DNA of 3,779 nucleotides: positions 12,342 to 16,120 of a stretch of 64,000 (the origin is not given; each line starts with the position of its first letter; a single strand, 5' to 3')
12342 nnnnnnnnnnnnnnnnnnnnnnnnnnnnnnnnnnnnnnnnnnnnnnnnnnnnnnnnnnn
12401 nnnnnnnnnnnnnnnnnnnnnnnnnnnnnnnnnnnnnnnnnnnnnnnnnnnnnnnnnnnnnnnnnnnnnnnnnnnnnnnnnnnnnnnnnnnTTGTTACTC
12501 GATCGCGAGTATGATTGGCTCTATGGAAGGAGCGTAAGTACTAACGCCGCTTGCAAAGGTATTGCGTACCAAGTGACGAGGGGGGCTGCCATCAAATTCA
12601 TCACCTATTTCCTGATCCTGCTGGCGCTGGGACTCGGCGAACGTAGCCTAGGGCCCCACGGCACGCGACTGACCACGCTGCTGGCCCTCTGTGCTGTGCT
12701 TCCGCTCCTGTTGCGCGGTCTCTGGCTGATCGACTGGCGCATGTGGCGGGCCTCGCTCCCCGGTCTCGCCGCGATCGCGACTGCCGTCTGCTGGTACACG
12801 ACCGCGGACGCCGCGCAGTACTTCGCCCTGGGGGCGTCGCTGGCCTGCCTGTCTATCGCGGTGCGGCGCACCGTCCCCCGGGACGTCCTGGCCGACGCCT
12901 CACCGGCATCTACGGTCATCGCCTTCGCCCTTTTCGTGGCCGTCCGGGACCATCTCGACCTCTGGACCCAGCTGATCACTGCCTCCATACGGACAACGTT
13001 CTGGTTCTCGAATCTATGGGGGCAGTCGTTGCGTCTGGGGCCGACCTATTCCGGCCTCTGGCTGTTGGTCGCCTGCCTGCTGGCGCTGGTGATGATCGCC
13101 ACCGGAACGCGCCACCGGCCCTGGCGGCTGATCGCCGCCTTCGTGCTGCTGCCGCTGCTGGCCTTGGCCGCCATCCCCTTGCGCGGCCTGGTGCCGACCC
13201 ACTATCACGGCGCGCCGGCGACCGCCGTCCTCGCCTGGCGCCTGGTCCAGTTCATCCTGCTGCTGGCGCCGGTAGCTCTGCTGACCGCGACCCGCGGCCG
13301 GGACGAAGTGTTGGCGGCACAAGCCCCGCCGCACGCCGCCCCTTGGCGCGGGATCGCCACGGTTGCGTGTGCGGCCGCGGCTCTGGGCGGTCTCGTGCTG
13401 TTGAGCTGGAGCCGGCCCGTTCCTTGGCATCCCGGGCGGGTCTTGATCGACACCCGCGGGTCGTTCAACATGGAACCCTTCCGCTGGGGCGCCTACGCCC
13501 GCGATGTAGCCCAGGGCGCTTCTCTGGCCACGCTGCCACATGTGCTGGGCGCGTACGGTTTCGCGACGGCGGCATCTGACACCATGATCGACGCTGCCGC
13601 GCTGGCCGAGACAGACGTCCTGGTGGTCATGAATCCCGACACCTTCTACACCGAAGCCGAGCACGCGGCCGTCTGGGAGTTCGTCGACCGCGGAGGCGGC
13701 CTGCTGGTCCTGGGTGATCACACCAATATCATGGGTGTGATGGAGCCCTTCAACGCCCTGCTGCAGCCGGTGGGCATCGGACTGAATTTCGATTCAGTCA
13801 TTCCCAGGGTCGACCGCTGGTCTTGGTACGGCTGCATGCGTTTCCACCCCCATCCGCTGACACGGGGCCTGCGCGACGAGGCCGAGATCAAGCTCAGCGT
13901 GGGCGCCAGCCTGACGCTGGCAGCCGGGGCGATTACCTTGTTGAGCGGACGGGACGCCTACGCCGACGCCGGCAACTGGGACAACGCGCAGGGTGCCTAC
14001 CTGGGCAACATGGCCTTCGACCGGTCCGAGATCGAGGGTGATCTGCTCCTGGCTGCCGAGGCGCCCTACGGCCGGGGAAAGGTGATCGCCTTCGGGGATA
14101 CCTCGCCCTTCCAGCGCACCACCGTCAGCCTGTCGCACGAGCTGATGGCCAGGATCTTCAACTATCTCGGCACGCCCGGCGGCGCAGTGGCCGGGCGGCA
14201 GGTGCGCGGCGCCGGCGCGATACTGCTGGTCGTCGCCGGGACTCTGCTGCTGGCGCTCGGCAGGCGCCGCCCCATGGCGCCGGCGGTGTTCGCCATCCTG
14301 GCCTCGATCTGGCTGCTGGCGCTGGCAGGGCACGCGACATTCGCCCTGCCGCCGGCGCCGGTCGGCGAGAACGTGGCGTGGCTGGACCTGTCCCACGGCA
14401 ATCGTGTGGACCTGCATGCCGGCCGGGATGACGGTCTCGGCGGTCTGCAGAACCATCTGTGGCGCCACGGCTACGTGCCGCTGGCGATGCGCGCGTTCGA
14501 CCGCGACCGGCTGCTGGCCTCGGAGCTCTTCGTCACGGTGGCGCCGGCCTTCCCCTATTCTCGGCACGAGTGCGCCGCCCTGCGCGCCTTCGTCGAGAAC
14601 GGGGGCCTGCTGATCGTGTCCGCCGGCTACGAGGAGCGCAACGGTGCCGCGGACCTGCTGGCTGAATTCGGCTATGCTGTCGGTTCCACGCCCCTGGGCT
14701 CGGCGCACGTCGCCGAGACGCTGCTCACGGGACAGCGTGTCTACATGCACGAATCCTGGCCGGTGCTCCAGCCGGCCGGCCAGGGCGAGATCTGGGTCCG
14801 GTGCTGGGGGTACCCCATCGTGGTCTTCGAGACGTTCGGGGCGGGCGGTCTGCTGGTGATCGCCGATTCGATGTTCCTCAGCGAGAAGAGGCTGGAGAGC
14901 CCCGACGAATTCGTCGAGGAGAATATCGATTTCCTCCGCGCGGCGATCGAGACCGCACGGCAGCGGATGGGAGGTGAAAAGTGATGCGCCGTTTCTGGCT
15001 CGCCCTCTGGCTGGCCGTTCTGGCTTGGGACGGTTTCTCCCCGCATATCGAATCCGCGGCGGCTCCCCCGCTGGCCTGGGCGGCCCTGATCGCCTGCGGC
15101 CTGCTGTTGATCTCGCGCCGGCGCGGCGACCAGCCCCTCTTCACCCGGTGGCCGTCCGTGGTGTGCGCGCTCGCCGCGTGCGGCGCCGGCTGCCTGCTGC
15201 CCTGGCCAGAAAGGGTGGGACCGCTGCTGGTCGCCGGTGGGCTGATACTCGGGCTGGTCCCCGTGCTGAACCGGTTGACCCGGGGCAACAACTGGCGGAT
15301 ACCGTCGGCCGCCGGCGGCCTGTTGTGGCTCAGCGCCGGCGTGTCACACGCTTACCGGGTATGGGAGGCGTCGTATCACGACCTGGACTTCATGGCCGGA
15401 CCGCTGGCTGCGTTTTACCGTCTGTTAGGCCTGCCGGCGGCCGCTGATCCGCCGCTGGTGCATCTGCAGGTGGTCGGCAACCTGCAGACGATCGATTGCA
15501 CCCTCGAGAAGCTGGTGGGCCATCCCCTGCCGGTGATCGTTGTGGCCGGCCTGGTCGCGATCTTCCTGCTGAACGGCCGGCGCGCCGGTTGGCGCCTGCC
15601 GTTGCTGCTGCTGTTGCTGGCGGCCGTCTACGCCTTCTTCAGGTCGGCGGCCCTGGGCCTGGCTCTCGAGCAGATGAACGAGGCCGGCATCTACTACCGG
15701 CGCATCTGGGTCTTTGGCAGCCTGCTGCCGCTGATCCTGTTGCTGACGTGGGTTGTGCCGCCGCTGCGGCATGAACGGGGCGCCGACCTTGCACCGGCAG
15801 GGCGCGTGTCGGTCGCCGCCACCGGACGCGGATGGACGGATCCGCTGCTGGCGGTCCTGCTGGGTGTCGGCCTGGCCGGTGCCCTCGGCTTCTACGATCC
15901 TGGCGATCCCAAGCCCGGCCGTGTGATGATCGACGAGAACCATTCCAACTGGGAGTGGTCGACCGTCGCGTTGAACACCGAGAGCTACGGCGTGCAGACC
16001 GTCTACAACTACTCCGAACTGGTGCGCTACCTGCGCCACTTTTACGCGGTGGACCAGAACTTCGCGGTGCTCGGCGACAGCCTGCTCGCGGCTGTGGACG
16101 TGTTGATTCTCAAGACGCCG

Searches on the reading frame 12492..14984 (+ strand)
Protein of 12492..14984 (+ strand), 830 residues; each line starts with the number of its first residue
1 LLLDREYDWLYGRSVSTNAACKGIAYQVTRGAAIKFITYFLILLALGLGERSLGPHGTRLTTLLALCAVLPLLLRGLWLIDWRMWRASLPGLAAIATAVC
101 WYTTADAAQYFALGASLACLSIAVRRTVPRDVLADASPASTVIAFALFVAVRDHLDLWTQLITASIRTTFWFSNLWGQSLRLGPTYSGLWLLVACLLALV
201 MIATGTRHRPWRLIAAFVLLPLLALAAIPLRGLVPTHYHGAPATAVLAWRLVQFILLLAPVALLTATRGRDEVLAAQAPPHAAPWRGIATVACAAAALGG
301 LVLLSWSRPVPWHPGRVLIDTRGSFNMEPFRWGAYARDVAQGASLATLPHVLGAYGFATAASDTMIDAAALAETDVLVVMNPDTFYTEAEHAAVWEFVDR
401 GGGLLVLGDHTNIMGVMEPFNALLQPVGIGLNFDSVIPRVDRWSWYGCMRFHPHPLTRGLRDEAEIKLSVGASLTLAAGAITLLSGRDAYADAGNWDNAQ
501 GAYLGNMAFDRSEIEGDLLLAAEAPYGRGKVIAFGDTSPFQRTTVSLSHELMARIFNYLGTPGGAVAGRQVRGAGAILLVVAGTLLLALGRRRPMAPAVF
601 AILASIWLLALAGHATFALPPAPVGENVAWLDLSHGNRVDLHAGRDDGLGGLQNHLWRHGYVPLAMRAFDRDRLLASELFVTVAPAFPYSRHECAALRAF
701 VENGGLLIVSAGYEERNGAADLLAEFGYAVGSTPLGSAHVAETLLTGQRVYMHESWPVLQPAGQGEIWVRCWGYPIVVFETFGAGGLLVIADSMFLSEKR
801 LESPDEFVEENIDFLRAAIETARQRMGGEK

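Call 22: search_protein_families(library=pfam, proteins=[window:12492-14984:+], max_evalue=0.01)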
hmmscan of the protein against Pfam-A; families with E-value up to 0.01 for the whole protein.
window:12492-14984:+ (830 aa): 5 families
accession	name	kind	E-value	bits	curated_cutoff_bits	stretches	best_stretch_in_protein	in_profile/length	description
PF14258.12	DUF4350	-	3.6e-14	53.9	30.4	2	364-540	28-163/181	Domain of unknown function (DUF4350)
PF23355.1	IFT52_GIFT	-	3.5e-10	39.8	27.2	1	363-438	35-110/246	IFT52 GIFT domain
PF09822.16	ABC_transp_aux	-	5.4e-08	32.9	34.7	1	367-434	43-117/288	ABC-type uncharacterized transport system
PF13709.12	DUF4159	-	0.00086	19.3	25.9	1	679-717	55-94/202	Domain of unknown function (DUF4159)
PF06283.17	ThuA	-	0.0028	18.4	33.4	1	346-410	21-88/209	Trehalose utilisation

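Call 30: search_protein_families(library=ncbifam, proteins=[window:12492-14984:+], max_evalue=0.01)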
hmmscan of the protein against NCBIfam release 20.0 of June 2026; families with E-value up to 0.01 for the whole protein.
window:12492-14984:+ (830 aa): 0 families

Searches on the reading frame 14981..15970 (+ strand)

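Call 44: search_protein_families(library=pfam, proteins=[window:14981-15970:+], max_evalue=10)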
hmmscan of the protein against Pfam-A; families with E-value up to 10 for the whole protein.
window:14981-15970:+ (330 aa): 2 families
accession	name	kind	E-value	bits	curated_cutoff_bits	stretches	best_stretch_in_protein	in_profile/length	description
PF10190.14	Tmemb_170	-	0.42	11.4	29.5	1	186-233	24-71/106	Putative transmembrane protein 170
PF13567.11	DUF4131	-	5.3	7.1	31.6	1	184-223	10-51/165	Domain of unknown function (DUF4131)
